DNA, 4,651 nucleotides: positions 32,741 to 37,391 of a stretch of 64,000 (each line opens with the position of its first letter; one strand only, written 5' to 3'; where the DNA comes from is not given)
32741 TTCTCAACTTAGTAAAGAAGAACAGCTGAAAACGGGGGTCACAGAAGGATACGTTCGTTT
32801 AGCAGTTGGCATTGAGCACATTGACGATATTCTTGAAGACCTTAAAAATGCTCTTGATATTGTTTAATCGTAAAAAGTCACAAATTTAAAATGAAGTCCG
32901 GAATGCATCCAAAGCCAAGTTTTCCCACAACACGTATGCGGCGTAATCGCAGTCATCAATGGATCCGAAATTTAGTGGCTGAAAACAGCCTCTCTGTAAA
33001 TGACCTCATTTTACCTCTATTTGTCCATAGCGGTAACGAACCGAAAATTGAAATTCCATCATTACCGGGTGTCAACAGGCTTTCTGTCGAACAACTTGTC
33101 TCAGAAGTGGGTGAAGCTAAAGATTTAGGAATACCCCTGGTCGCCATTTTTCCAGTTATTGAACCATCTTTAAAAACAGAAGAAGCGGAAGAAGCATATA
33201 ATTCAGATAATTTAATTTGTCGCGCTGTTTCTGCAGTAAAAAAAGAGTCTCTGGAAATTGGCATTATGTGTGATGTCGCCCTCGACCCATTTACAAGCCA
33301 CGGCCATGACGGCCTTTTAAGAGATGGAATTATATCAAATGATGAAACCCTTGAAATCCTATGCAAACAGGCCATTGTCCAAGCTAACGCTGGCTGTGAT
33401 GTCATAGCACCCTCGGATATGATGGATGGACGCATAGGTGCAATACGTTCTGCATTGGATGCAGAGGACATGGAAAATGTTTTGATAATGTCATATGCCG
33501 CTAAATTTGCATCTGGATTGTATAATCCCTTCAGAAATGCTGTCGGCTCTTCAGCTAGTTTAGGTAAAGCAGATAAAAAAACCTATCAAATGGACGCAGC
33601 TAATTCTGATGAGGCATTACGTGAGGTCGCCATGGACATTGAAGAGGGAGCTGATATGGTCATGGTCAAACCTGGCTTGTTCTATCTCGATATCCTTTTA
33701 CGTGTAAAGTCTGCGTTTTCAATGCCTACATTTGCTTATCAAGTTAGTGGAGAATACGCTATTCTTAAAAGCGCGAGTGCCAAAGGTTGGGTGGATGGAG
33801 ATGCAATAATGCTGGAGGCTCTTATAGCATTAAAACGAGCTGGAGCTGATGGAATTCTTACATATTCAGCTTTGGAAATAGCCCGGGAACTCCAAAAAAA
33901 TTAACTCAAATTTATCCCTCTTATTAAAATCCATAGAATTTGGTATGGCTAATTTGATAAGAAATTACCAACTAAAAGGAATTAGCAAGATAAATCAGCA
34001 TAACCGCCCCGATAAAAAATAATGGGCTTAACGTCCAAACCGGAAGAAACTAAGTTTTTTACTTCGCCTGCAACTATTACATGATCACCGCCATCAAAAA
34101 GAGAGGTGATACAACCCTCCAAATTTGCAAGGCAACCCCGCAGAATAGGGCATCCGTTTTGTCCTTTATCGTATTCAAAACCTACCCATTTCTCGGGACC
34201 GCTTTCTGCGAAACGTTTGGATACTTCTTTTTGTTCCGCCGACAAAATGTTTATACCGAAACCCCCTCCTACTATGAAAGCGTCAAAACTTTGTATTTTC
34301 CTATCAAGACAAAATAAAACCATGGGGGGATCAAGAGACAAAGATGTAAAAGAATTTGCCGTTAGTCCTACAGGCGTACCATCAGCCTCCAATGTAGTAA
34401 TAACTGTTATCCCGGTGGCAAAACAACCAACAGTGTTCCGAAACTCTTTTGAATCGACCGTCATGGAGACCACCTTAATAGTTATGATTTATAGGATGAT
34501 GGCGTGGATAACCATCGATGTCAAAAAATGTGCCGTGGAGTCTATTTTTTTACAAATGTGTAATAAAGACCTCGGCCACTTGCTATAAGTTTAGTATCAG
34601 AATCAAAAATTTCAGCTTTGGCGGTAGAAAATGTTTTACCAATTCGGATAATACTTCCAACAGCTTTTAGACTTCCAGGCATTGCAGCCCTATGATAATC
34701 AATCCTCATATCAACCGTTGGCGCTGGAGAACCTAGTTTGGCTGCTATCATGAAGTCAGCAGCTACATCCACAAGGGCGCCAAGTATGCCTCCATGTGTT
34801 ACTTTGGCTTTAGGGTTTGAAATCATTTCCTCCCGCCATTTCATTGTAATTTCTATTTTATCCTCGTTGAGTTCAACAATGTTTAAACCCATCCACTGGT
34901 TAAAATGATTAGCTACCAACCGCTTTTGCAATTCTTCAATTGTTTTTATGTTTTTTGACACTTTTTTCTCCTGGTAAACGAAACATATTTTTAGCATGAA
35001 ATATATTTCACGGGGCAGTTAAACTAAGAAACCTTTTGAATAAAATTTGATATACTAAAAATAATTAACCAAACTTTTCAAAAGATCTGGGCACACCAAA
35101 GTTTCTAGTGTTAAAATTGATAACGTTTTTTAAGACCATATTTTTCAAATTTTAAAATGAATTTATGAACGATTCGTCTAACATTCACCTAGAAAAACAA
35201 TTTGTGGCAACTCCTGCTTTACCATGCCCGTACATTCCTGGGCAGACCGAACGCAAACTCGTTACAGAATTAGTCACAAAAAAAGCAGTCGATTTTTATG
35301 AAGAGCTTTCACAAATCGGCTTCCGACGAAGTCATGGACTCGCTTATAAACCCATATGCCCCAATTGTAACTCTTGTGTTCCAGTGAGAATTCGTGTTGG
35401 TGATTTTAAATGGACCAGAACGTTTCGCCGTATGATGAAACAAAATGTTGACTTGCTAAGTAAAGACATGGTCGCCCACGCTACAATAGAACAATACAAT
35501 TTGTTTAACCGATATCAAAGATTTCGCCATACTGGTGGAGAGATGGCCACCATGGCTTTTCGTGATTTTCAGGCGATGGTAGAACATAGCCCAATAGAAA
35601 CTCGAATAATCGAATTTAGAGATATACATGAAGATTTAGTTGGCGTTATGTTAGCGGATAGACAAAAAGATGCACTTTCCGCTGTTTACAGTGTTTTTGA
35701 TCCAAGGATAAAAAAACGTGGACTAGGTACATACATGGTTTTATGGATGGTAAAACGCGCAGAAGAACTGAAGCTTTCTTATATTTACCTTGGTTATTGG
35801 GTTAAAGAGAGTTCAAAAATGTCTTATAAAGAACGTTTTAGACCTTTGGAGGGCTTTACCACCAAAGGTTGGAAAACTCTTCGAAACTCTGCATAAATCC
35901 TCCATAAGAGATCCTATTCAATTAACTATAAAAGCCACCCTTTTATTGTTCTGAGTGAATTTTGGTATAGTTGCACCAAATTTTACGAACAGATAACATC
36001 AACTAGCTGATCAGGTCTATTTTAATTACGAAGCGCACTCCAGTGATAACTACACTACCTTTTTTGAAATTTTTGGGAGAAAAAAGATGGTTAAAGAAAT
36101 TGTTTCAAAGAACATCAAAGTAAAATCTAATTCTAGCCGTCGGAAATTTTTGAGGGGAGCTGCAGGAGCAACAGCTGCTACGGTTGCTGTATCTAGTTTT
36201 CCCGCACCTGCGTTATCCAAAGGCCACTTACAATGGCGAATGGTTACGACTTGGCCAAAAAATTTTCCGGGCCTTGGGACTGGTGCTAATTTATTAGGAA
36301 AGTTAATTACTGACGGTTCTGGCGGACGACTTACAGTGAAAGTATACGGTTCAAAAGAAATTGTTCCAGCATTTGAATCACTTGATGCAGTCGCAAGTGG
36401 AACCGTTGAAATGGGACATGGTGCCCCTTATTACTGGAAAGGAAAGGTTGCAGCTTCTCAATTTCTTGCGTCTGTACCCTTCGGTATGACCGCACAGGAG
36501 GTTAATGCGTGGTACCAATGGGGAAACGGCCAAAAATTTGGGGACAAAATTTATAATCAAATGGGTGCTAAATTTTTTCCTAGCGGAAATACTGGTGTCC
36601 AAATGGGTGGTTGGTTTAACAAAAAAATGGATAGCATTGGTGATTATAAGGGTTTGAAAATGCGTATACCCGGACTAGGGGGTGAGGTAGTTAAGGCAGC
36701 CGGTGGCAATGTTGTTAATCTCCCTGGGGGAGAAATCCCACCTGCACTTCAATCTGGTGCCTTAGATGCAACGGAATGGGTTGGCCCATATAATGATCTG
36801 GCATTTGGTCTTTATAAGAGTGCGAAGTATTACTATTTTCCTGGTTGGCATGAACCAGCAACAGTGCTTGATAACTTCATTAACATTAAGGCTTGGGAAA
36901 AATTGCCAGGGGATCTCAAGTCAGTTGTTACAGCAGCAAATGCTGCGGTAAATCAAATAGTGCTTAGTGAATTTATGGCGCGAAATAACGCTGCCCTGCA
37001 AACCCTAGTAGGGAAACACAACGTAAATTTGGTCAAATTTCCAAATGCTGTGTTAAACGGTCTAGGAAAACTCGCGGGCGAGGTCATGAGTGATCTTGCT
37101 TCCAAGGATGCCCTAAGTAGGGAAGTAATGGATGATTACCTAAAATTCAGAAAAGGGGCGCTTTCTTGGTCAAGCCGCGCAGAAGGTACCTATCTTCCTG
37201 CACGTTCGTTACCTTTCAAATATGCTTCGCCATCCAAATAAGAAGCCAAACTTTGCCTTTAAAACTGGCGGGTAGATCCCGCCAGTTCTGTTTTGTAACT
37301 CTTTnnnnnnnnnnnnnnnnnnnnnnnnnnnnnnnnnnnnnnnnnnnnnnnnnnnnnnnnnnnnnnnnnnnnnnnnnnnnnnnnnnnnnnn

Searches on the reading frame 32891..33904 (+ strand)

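Call 24: search_protein_families(library=pfam, proteins=[window:32891-33904:+])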
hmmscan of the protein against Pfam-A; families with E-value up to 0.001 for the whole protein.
window:32891-33904:+ (337 aa): 1 family
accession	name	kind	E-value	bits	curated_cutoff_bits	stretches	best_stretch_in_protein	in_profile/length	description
PF00490.27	ALAD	-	3.4e-133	444.1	24.6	1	14-332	2-316/317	Delta-aminolevulinic acid dehydratase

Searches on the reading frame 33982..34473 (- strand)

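Call 24: search_protein_families(library=pfam, proteins=[window:33982-34473:-])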
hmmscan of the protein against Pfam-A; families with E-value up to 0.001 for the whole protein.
window:33982-34473:- (163 aa): 1 family
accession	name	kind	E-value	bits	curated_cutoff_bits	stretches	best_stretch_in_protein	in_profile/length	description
PF01613.24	Flavin_Reduct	-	1.1e-38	133.2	27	1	16-161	2-152/153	Flavin reductase like domain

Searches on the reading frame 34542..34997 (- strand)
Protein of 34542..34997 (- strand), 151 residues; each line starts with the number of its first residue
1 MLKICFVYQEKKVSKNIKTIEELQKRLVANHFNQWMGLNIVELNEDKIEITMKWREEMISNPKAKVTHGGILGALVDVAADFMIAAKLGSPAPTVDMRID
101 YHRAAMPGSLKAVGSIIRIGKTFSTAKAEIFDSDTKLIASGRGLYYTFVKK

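Call 24: search_protein_families(library=pfam, proteins=[window:34542-34997:-])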
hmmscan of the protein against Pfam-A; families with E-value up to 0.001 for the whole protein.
window:34542-34997:- (151 aa): 3 families
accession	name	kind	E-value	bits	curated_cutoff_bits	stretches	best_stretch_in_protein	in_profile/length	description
PF03061.28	4HBT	-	3.1e-12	47.1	20.6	1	66-138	3-78/79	Thioesterase superfamily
PF13622.12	4HBT_3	-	3.3e-06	27.7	24.3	1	64-137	9-74/83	Acyl-CoA thioesterase N-terminal domain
PF20789.3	4HBT_3C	-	0.0001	22.9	24.1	1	60-142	50-135/140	Acyl-CoA thioesterase C-terminal domain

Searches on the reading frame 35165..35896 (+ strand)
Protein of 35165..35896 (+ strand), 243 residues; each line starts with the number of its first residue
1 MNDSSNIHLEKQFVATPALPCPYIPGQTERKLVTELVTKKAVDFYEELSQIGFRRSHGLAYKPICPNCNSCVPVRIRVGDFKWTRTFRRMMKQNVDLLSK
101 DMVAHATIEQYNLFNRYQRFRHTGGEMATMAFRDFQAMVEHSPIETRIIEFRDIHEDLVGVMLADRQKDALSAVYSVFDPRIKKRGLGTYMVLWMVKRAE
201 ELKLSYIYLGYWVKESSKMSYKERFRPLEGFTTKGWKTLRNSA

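Call 24: search_protein_families(library=pfam, proteins=[window:35165-35896:+])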
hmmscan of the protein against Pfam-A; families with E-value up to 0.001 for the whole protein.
window:35165-35896:+ (243 aa): 2 families
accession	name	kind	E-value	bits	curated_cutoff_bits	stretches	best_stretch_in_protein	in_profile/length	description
PF04377.21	ATE_C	-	1.7e-38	132.4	25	1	109-230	1-120/122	Arginine-tRNA-protein transferase, C terminus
PF04376.19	ATE_N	-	2.1e-21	76.3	27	1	20-89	2-72/72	Arginine-tRNA-protein transferase, N terminus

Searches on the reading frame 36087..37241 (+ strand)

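Call 24: search_protein_families(library=pfam, proteins=[window:36087-37241:+])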
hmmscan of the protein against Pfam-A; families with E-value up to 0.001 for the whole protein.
window:36087-37241:+ (384 aa): 1 family
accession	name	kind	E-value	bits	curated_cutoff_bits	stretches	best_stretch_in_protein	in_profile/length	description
PF03480.18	DctP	-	1.6e-44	152.8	23.4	1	56-333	5-278/286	Bacterial extracellular solute-binding protein, family 7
